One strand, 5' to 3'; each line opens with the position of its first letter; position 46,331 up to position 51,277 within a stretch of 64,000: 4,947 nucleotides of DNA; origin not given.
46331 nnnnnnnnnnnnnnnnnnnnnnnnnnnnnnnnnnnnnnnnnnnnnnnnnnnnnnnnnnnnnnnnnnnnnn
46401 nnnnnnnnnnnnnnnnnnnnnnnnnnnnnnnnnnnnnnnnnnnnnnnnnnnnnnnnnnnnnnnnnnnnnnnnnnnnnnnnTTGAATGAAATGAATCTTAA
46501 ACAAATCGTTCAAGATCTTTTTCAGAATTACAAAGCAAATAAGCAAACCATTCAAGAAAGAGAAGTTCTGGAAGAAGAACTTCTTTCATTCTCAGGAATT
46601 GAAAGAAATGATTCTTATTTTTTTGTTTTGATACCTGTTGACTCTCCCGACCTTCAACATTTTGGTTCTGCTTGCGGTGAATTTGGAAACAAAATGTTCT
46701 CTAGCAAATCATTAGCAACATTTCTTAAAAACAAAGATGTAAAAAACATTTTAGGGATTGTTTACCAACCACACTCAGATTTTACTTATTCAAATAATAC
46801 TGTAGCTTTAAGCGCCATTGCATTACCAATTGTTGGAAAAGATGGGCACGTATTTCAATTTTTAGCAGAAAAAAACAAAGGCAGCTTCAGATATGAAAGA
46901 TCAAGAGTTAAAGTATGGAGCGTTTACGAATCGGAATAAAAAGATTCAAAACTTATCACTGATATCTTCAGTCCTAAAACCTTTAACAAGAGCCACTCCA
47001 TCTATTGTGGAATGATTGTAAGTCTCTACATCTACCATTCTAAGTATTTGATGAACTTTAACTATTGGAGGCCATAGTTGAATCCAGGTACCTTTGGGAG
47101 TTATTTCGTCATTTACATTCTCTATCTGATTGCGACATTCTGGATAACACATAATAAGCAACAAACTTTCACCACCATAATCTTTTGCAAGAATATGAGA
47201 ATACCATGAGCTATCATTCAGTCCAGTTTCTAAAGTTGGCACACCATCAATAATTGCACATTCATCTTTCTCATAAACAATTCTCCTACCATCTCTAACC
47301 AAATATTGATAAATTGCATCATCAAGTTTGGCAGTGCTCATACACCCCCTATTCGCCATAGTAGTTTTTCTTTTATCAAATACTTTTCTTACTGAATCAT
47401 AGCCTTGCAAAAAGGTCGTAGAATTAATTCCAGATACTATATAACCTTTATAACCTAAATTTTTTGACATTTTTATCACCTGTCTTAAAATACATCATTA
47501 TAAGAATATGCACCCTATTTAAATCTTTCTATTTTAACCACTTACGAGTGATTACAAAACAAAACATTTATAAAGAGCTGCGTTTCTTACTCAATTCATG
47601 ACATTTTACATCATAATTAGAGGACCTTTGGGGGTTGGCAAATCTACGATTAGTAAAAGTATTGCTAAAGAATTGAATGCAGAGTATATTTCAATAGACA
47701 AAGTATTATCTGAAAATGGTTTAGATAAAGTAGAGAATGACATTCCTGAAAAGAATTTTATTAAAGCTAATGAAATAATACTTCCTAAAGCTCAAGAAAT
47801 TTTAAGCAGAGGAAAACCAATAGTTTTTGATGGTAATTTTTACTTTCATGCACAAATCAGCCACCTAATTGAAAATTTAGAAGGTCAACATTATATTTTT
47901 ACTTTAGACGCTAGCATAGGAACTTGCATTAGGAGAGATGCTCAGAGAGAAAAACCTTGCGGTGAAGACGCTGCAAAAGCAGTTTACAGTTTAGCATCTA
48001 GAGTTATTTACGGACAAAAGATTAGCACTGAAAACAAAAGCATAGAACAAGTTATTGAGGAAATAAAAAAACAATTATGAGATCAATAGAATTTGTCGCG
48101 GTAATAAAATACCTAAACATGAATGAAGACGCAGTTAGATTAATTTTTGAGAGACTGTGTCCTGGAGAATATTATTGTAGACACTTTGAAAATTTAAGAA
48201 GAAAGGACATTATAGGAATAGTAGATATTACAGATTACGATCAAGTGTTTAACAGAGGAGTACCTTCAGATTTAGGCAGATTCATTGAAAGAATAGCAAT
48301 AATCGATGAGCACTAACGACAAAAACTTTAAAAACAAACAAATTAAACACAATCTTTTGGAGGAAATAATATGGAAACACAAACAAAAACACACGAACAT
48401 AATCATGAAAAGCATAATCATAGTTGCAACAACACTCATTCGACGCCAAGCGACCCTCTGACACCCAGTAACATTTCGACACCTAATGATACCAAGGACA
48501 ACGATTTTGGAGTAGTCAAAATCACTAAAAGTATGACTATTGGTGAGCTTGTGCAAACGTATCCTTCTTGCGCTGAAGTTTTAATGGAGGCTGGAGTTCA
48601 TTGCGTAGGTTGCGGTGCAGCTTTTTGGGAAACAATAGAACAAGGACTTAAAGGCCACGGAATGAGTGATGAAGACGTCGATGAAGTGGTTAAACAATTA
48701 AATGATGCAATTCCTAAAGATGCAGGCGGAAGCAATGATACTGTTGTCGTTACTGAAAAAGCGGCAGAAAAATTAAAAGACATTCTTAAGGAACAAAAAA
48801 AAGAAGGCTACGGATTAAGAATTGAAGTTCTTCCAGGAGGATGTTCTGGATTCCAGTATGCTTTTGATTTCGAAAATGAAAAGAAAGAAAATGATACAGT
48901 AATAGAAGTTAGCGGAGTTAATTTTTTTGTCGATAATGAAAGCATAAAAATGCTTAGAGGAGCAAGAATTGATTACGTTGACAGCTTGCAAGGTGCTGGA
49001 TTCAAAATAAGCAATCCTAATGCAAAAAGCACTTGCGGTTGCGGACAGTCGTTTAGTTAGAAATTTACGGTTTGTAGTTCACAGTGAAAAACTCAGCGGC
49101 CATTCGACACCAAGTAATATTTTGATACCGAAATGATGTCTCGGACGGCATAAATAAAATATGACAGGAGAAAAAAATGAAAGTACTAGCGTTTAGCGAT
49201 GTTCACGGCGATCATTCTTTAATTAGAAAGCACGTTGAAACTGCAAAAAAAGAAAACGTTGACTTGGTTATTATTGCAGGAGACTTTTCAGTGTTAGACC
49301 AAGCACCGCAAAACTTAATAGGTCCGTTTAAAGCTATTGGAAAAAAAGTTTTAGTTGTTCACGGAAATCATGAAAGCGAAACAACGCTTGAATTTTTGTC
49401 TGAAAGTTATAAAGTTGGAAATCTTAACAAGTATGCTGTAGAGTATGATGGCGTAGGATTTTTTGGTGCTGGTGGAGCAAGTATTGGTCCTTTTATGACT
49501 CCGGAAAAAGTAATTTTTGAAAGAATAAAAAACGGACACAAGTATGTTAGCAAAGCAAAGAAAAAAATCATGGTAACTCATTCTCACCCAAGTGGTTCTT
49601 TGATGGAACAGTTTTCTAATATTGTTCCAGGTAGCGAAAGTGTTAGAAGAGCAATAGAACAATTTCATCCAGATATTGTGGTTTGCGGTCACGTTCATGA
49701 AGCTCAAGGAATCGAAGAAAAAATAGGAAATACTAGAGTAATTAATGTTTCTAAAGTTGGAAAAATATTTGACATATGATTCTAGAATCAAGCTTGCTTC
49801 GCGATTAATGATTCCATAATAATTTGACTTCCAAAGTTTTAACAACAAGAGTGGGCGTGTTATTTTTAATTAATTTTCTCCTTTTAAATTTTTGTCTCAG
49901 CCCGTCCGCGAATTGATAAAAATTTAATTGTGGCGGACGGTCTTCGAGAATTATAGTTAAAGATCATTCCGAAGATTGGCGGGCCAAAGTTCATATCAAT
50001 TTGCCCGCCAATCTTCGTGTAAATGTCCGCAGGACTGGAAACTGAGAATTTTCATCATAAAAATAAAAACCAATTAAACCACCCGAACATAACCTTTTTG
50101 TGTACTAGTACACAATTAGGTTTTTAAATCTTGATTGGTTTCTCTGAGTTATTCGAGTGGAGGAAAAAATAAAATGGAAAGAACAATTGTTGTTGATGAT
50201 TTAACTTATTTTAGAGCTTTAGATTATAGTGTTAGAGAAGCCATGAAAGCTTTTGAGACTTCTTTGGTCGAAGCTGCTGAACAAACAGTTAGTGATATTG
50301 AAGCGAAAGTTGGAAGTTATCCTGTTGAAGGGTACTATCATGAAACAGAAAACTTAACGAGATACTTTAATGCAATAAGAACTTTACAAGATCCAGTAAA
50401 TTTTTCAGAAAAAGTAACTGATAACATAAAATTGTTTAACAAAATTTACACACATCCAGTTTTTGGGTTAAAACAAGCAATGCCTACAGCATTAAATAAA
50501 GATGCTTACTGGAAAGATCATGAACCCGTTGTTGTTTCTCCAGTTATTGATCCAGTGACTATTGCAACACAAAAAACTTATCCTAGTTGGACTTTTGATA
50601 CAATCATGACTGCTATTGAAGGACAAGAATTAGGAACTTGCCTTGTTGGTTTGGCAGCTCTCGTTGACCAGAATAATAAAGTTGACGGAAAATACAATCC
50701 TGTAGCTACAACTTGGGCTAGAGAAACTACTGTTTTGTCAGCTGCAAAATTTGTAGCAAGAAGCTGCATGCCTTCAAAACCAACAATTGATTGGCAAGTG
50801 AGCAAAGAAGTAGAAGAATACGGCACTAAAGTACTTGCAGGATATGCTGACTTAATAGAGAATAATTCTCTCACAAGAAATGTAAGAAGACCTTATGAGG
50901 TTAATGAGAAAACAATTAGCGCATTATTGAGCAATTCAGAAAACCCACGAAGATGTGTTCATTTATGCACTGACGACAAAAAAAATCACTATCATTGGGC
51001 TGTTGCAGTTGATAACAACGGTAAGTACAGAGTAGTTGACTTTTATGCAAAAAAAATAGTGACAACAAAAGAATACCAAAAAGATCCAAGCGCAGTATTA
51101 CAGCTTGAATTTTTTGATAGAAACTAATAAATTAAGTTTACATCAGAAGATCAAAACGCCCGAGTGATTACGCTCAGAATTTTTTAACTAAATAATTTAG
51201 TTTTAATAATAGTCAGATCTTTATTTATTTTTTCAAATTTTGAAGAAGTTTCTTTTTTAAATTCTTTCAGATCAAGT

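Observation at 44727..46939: Unannotatable three-gene overlapping cassette: two paralogous coiled-coil proteins (one with a vWA MIDAS domain) plus a small partner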

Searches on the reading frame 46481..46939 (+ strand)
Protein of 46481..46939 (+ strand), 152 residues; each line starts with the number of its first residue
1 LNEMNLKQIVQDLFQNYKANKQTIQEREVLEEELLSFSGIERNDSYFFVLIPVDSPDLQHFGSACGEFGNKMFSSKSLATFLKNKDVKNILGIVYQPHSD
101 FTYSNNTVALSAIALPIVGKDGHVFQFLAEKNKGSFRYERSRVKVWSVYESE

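Call 3: search_protein_families(library=pfam, proteins=[window:46481-46939:+], max_evalue=1)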
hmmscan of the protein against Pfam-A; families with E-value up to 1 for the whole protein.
window:46481-46939:+ (152 aa): 0 families

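Call 4: search_protein_families(library=padloc, proteins=[window:46481-46939:+], max_evalue=1)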
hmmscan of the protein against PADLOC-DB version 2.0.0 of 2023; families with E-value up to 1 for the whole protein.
window:46481-46939:+ (152 aa): 0 families

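Call 32: search_protein_families(library=ncbifam, proteins=[window:46490-46939:+], max_evalue=1)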
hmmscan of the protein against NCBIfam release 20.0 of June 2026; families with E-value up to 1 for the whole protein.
window:46490-46939:+ (149 aa): 0 families

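Call 55: search_protein_families(library=phrogs, proteins=[window:46490-46939:+], max_evalue=0.1)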
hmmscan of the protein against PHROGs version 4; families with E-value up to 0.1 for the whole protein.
window:46490-46939:+ (149 aa): 0 families

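Call 68: list_cluster_members(proteins=[window:46490-46939:+, window:46481-46939:+, window:46946-47479:-, window:46946-47470:-, window:44345-44581:-, window:41946-42584:+, window:50135-51127:+])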
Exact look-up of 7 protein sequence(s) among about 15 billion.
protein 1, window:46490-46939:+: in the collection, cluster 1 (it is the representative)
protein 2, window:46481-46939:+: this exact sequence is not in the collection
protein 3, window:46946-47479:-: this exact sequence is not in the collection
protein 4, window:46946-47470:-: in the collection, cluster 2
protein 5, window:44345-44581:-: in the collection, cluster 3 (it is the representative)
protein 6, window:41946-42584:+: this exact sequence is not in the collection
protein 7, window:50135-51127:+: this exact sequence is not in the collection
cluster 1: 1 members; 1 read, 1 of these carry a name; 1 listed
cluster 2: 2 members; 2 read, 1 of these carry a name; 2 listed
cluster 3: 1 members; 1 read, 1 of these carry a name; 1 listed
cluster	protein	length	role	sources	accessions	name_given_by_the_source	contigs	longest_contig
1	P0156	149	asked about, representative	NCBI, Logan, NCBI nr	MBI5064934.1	hypothetical protein HZA97_01745 [Candidatus Woesearchaeota archaeon] | hypothetical protein [Candidatus Woesearchaeota archaeon]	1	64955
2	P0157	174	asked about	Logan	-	-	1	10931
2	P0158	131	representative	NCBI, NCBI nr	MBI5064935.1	hypothetical protein HZA97_01750 [Candidatus Woesearchaeota archaeon] | hypothetical protein [Candidatus Woesearchaeota archaeon]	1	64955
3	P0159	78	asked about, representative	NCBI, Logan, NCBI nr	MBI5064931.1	hypothetical protein HZA97_01730 [Candidatus Woesearchaeota archaeon] | hypothetical protein [Candidatus Woesearchaeota archaeon]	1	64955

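Call 69: search_solved_structures(query=window:46490-46939:+, max_evalue=10)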
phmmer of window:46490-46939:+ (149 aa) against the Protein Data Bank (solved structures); distinct sequences matched with E-value up to 10: 0.

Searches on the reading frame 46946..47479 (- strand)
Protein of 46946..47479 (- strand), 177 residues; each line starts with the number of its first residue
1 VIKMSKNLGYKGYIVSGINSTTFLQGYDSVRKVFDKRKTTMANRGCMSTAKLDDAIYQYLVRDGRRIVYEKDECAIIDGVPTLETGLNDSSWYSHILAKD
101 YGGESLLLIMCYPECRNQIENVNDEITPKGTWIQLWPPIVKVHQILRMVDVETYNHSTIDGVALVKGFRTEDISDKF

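Call 3: search_protein_families(library=pfam, proteins=[window:46946-47479:-], max_evalue=1)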
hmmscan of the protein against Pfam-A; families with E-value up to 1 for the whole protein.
window:46946-47479:- (177 aa): 0 families

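Call 4: search_protein_families(library=padloc, proteins=[window:46946-47479:-], max_evalue=1)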
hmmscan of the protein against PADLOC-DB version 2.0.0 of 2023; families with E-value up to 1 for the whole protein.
window:46946-47479:- (177 aa): 0 families

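Call 32: search_protein_families(library=ncbifam, proteins=[window:46946-47479:-], max_evalue=1)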
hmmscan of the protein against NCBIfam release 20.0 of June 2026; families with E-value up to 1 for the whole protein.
window:46946-47479:- (177 aa): 0 families

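Call 55: search_protein_families(library=phrogs, proteins=[window:46946-47479:-], max_evalue=0.1)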
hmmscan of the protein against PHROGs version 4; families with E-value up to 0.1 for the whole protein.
window:46946-47479:- (177 aa): 0 families

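Call 70: search_solved_structures(query=window:46946-47470:-, max_evalue=10)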
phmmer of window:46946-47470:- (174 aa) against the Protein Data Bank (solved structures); distinct sequences matched with E-value up to 10: 2.
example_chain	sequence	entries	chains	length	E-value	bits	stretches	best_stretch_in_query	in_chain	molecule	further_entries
3wa1_A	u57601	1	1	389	0.065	16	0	53-84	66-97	BinB protein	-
5foy_B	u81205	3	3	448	0.099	15.4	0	53-84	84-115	LARVICIDAL TOXIN 51 KDA PROTEIN | LARVICIDAL TOXIN PROTEIN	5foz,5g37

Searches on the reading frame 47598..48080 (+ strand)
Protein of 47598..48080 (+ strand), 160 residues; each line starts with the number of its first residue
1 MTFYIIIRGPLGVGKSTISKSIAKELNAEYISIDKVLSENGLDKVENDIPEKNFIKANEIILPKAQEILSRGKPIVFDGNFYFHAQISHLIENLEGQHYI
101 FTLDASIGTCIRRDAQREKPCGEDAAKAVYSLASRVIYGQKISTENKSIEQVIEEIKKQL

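Call 3: search_protein_families(library=pfam, proteins=[window:47598-48080:+], max_evalue=1)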
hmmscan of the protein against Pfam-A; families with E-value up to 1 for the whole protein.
window:47598-48080:+ (160 aa): 27 families (the best 25 are shown)
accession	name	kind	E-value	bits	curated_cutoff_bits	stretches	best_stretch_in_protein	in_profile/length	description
PF13671.12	AAA_33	-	2.4e-12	47.8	27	1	5-121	2-122/143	AAA domain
PF13238.12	AAA_18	-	1.6e-08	35.5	29.4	1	5-124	1-118/128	AAA domain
PF02224.24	Cytidylate_kin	-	5.1e-06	26.8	26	1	5-37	1-33/211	Cytidylate kinase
PF01202.28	SKI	-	5.9e-06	26.9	22.1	1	12-156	2-154/159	Shikimate kinase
PF13207.12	AAA_17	-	4.6e-05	24.2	27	1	9-118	2-123/136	AAA domain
PF00004.35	AAA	-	0.0001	23.2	21.2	1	6-34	2-30/131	ATPase family associated with various cellular activities (AAA)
PF13173.12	AAA_14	-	0.00052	20.5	27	1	5-52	5-57/129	AAA domain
PF20720.3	nSTAND3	-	0.0039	17.4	27.2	1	4-34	19-49/155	Novel STAND NTPase 3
PF00910.28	RNA_helicase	-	0.0042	18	21.5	1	5-43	1-41/105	RNA helicase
PF03266.21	NTPase_1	-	0.0069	16.7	23.9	1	5-34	2-31/168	NTPase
PF02367.23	TsaE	-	0.015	15.7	26.6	1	5-29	24-48/128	Threonylcarbamoyl adenosine biosynthesis protein TsaE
PF07693.20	KAP_NTPase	-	0.015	15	20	1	3-108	21-93/293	KAP family P-loop domain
PF00625.27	Guanylate_kin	-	0.019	15.1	25.2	1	5-109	5-104/182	Guanylate kinase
PF01712.25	dNK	-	0.03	14.5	27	1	5-31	1-27/203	Deoxynucleoside kinase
PF05496.18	RuvB_N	-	0.031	14.5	27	1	5-30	36-61/159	Holliday junction DNA helicase RuvB P-loop domain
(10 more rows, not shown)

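Call 4: search_protein_families(library=padloc, proteins=[window:47598-48080:+], max_evalue=1)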
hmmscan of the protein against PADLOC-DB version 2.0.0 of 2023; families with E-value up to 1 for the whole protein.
window:47598-48080:+ (160 aa): 5 families
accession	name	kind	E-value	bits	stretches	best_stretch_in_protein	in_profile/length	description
PDLC02911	VakA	-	1.4e-06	27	1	4-34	4-34/163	-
PDLC04690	PDC-M51B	-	7.2e-06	23.9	1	1-32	1-32/191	-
PDLC04790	PDC-S01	-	0.0012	15.7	1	5-36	30-61/422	-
PDLC04789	PDC-S01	-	0.0096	13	1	5-72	20-89/375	-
PDLC02497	BrxF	-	0.011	13.5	1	5-40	22-57/158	BrxF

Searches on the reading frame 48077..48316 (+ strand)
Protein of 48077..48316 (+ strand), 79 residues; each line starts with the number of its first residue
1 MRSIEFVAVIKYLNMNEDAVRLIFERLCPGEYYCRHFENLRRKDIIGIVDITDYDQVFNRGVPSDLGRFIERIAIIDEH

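Call 3: search_protein_families(library=pfam, proteins=[window:48077-48316:+], max_evalue=1)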
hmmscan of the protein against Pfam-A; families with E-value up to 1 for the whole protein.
window:48077-48316:+ (79 aa): 1 family
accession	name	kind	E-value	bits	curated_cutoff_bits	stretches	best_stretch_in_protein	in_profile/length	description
PF10662.15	PduV-EutP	-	0.076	13.3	21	1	5-54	52-101/143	Ethanolamine utilisation - propanediol utilisation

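Call 4: search_protein_families(library=padloc, proteins=[window:48077-48316:+], max_evalue=1)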
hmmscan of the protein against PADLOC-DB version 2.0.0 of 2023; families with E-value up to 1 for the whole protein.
window:48077-48316:+ (79 aa): 0 families

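Call 55: search_protein_families(library=phrogs, proteins=[window:48077-48316:+], max_evalue=0.1)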
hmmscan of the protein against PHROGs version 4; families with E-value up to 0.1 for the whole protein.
window:48077-48316:+ (79 aa): 0 families

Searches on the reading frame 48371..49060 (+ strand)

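Call 79: search_protein_families(library=pfam, proteins=[window:48371-49060:+], max_evalue=0.00001)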
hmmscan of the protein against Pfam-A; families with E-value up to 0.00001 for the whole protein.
window:48371-49060:+ (229 aa): 2 families
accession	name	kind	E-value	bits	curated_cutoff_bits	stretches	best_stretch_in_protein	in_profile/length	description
PF01521.26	Fe-S_biosyn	-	2.2e-20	73.3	26.3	1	127-225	5-109/110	Iron-sulphur cluster biosynthesis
PF08984.16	DUF1858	-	2.8e-15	56.6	32.2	1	51-102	1-57/59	Domain of unknown function (DUF1858)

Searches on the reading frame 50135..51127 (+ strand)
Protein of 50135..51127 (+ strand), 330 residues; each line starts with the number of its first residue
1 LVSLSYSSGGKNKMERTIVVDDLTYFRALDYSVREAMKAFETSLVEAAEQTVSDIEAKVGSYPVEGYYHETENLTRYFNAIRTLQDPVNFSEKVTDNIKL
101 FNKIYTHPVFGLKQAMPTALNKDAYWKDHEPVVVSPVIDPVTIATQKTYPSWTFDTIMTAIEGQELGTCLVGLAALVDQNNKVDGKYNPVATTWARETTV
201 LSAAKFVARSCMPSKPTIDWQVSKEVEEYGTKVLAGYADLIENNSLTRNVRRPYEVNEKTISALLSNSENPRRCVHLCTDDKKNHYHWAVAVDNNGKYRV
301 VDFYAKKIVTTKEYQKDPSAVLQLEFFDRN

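Call 3: search_protein_families(library=pfam, proteins=[window:50135-51127:+], max_evalue=1)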
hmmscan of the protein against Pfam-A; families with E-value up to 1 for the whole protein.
window:50135-51127:+ (330 aa): 1 family
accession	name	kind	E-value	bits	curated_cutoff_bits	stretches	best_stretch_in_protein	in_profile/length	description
PF08066.17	PMC2NT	-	0.029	15.4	23.3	1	20-60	12-52/91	PMC2NT (NUC016) domain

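Call 4: search_protein_families(library=padloc, proteins=[window:50135-51127:+], max_evalue=1)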
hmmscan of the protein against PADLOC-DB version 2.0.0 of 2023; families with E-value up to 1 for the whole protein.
window:50135-51127:+ (330 aa): 0 families

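Call 55: search_protein_families(library=phrogs, proteins=[window:50135-51127:+], max_evalue=0.1)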
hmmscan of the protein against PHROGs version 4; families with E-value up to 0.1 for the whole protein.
window:50135-51127:+ (330 aa): 0 families
